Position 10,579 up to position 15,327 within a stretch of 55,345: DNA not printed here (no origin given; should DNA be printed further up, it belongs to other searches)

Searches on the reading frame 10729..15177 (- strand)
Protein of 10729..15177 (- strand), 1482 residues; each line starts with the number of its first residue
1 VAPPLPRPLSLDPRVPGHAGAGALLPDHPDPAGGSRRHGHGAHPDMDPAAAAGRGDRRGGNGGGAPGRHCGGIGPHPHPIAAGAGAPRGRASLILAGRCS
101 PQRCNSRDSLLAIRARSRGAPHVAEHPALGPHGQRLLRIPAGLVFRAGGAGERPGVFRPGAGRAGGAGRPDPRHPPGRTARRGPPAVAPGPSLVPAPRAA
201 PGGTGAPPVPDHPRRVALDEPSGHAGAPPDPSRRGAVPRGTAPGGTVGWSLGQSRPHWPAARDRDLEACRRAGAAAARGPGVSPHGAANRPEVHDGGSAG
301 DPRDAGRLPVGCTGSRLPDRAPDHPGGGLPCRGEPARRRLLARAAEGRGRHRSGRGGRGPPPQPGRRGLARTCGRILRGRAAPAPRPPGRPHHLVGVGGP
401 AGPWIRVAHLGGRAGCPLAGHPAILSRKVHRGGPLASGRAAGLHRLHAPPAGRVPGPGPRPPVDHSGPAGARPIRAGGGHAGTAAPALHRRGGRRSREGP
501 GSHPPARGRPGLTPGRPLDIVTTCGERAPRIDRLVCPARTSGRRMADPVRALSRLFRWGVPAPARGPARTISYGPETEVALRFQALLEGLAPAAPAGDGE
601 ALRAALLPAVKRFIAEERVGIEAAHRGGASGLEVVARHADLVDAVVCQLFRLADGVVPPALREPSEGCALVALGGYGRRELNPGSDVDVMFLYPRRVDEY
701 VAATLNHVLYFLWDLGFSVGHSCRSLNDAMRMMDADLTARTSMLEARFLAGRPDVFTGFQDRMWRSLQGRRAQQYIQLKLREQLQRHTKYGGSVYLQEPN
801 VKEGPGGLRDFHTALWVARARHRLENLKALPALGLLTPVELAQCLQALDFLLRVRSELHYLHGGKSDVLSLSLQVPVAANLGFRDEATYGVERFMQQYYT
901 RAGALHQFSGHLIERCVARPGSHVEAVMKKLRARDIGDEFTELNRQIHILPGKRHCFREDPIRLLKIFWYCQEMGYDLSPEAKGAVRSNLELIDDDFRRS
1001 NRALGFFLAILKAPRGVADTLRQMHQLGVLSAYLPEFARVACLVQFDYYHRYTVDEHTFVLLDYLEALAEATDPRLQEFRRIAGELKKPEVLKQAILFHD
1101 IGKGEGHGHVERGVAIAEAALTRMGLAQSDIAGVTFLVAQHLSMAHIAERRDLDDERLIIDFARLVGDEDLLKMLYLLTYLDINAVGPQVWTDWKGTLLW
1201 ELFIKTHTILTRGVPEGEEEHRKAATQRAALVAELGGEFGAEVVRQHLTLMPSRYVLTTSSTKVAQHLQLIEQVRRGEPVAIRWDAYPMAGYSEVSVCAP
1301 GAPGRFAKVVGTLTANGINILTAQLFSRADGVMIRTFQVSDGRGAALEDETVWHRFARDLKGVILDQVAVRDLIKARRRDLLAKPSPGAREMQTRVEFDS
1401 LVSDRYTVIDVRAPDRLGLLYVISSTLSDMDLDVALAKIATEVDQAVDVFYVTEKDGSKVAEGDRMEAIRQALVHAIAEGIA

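Call 30: search_protein_families(library=pfam, proteins=[window:10729-15177:-], max_evalue=0.0001)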
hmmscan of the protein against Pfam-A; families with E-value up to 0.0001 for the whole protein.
window:10729-15177:- (1482 aa): 5 families
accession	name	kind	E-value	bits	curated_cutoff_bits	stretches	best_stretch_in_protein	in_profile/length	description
PF08335.16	GlnD_UR_UTase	-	4e-35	121.3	21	1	776-912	3-140/141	GlnD PII-uridylyltransferase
PF01842.31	ACT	-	3.6e-10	39.9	27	0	1295-1340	3-50/66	ACT domain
PF24931.1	ACT_ACR9_3rd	-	4.9e-08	33.4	27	1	1396-1477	2-84/98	ACR9-like, ACT-like domain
PF22754.3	bHLH-TF_ACT-like_plant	-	8.3e-05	23.2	27.6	0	1404-1477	8-75/75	Plant bHLH transcription factor, ACT-like domain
PF01966.28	HD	-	9e-05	23.2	22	0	1056-1161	3-108/116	HD domain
